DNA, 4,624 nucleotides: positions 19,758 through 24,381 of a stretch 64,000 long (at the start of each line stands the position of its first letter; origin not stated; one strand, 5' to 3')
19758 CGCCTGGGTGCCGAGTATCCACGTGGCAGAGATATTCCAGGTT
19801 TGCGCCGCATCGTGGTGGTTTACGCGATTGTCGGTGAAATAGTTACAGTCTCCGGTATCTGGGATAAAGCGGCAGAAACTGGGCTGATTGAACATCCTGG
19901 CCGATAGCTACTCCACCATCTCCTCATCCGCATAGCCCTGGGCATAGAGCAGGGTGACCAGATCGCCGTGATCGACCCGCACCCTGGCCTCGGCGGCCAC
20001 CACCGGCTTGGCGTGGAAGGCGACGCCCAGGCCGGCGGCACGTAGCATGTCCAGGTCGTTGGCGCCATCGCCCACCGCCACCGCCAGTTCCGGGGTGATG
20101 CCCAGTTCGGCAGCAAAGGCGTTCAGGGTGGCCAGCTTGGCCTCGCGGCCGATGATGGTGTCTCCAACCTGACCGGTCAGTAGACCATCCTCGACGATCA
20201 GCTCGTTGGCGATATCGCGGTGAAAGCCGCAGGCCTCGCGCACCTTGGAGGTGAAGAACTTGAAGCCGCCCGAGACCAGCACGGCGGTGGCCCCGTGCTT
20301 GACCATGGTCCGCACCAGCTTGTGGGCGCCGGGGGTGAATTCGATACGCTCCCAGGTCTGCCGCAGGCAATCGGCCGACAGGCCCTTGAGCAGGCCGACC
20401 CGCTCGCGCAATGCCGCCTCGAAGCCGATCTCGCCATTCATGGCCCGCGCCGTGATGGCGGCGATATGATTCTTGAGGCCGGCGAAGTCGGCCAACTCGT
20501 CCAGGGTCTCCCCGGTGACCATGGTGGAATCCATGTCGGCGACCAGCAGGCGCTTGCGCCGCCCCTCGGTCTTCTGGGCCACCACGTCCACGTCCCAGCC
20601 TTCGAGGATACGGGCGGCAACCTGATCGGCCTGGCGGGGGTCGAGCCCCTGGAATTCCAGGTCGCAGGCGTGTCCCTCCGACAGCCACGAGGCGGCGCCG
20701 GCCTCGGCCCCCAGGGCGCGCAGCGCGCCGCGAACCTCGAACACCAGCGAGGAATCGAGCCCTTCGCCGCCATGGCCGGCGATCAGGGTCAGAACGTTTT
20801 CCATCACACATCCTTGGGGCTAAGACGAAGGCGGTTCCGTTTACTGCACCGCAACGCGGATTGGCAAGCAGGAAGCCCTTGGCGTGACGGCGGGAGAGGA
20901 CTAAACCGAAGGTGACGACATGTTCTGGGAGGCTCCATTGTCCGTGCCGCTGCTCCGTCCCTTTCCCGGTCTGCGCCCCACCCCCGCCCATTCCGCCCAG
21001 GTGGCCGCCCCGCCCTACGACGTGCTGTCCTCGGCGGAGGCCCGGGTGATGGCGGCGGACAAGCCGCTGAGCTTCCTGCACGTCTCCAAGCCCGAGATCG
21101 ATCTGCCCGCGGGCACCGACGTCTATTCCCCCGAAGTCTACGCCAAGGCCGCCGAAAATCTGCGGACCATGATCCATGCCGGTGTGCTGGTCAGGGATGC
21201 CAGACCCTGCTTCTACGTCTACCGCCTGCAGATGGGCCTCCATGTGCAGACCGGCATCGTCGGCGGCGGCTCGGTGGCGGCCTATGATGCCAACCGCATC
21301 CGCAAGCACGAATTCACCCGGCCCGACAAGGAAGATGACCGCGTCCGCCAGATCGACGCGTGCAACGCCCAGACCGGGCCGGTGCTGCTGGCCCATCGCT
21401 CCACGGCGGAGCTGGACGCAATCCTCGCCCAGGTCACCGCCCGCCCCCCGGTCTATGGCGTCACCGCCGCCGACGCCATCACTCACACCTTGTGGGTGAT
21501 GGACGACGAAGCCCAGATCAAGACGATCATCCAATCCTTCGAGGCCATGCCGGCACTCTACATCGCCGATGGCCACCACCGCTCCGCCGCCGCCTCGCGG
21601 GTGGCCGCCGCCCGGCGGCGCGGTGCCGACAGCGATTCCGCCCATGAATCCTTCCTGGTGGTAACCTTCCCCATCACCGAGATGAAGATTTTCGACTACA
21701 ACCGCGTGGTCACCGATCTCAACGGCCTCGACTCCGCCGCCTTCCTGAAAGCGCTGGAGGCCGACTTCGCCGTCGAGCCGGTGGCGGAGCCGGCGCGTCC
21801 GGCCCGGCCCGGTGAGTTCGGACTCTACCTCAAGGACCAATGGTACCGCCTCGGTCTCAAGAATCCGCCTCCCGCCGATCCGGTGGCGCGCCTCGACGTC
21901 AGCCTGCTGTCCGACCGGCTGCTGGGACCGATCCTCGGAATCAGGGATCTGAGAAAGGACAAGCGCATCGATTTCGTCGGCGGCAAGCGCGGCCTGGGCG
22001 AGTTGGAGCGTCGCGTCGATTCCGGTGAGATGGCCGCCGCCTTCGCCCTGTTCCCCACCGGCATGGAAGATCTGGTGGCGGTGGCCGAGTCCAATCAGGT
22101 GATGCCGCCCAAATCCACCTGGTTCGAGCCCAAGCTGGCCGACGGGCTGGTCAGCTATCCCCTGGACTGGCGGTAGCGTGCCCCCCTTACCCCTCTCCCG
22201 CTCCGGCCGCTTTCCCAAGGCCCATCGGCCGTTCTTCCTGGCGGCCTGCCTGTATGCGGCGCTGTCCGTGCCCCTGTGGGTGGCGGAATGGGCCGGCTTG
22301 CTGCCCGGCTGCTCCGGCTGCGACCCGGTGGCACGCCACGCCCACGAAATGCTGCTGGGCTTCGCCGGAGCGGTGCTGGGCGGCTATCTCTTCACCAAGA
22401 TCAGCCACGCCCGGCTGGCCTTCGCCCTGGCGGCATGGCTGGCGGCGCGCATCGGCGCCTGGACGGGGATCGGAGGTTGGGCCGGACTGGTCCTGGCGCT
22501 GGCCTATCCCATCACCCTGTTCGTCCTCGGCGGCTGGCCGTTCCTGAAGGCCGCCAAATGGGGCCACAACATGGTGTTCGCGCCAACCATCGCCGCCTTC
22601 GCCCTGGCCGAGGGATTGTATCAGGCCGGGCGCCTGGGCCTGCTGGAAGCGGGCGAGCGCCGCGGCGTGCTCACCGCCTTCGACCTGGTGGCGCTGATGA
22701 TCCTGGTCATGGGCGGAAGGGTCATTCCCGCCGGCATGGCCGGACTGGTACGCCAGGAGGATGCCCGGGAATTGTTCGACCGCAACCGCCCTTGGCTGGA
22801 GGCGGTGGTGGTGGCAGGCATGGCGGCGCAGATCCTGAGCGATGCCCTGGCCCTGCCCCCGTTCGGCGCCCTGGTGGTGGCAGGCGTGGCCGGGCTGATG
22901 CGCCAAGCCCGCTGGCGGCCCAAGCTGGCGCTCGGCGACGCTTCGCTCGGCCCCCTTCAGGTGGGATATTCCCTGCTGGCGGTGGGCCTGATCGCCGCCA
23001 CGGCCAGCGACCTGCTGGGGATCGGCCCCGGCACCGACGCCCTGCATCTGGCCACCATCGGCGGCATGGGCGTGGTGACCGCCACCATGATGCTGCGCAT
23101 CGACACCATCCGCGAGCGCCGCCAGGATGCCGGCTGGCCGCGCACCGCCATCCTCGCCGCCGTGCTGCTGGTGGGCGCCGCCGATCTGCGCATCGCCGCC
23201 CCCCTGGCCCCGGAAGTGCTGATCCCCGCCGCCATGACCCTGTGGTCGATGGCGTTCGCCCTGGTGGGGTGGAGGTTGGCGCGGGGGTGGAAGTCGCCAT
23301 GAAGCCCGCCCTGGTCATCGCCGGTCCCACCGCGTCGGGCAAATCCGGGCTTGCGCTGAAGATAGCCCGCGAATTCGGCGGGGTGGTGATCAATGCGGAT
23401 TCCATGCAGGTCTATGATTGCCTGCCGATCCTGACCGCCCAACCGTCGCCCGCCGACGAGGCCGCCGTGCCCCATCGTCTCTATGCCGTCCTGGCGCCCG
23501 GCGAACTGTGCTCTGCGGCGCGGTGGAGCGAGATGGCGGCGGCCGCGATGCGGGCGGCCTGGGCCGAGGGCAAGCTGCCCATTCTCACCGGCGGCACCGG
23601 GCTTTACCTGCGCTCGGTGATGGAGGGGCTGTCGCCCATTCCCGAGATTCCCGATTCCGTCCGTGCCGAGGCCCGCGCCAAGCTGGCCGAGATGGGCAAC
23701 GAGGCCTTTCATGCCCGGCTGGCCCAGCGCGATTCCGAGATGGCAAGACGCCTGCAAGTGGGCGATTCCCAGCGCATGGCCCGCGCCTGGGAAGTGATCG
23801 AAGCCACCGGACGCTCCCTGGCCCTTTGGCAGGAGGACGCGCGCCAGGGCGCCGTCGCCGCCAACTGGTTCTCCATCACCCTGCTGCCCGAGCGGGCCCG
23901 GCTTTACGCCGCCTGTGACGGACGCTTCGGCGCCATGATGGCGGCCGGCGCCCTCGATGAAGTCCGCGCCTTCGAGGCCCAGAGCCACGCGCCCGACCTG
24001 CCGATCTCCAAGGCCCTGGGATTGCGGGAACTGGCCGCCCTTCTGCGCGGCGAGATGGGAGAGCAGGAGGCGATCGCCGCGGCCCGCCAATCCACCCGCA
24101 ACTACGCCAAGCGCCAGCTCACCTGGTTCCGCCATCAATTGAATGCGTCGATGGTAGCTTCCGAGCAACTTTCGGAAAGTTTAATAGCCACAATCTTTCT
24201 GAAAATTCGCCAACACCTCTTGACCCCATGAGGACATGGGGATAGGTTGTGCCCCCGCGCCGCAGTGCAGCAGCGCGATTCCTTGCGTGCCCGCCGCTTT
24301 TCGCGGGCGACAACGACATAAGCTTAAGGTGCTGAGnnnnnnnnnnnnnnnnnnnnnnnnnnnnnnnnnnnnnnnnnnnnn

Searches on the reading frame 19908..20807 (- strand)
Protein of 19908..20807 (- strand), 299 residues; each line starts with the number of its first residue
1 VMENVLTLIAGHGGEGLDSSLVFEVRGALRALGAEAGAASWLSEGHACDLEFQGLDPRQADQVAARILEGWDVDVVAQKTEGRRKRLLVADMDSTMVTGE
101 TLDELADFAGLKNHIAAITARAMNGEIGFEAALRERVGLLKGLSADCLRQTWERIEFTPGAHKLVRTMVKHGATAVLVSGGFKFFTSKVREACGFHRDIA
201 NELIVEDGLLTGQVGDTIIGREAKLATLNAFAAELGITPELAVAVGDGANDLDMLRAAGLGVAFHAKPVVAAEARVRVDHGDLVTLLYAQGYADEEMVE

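Call 11: search_protein_families(library=pfam, proteins=[window:19908-20807:-], max_evalue=0.00001)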
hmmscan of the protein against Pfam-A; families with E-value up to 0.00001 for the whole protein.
window:19908-20807:- (299 aa): 3 families
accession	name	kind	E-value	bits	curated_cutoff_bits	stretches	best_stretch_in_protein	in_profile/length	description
PF12710.13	HAD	-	1.1e-21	78.6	27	1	89-256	2-189/189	haloacid dehalogenase-like hydrolase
PF00702.32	Hydrolase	-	3.5e-13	50.8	26.4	1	86-259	2-191/191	haloacid dehalogenase-like hydrolase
PF08282.18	Hydrolase_3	-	5.1e-08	33.4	20.9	1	224-265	188-229/255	haloacid dehalogenase-like hydrolase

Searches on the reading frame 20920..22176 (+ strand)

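Call 11: search_protein_families(library=pfam, proteins=[window:20920-22176:+], max_evalue=0.00001)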
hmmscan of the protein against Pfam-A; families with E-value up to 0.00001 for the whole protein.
window:20920-22176:+ (418 aa): 1 family
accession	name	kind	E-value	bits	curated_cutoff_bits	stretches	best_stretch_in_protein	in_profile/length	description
PF06245.16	DUF1015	-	2.6e-104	349.1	25.8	1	12-328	1-325/325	Protein of unknown function (DUF1015)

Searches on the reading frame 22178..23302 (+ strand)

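Call 11: search_protein_families(library=pfam, proteins=[window:22178-23302:+], max_evalue=0.00001)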
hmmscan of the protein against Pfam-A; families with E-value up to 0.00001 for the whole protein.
window:22178-23302:+ (374 aa): 1 family
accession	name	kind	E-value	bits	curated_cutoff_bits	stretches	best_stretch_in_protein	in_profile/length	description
PF05940.17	NnrS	-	1.5e-62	212.6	28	1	13-368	4-364/371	NnrS protein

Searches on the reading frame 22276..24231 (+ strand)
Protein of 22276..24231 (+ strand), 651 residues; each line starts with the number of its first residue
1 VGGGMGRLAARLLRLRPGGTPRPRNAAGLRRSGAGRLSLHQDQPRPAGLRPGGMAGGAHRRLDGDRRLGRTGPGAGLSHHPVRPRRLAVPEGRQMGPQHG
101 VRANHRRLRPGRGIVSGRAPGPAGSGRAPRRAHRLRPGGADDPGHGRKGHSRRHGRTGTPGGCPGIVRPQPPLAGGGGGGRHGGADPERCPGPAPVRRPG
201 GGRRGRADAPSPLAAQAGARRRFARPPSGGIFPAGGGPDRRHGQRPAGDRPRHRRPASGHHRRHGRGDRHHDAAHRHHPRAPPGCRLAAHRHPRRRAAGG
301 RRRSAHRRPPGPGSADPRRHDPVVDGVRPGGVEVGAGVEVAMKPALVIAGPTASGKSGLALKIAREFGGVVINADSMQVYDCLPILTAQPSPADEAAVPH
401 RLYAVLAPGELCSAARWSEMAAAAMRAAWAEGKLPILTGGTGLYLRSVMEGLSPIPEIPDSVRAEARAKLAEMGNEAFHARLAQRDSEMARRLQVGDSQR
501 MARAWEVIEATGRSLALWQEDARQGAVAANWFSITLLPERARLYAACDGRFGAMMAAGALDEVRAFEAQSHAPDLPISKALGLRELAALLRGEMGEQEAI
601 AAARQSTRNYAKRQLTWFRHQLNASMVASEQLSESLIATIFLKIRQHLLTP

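Call 55: search_protein_families(library=pfam, proteins=[window:22276-24231:+], max_evalue=0.001)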
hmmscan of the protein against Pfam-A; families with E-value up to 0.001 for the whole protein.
window:22276-24231:+ (651 aa): 2 families
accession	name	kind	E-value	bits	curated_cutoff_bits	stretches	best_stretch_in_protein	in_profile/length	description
PF01715.23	IPPT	-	3.1e-70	237.1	23.6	1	378-621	1-243/243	IPP transferase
PF01745.22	IPT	-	0.00045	20.1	20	1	347-393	5-51/233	Isopentenyl transferase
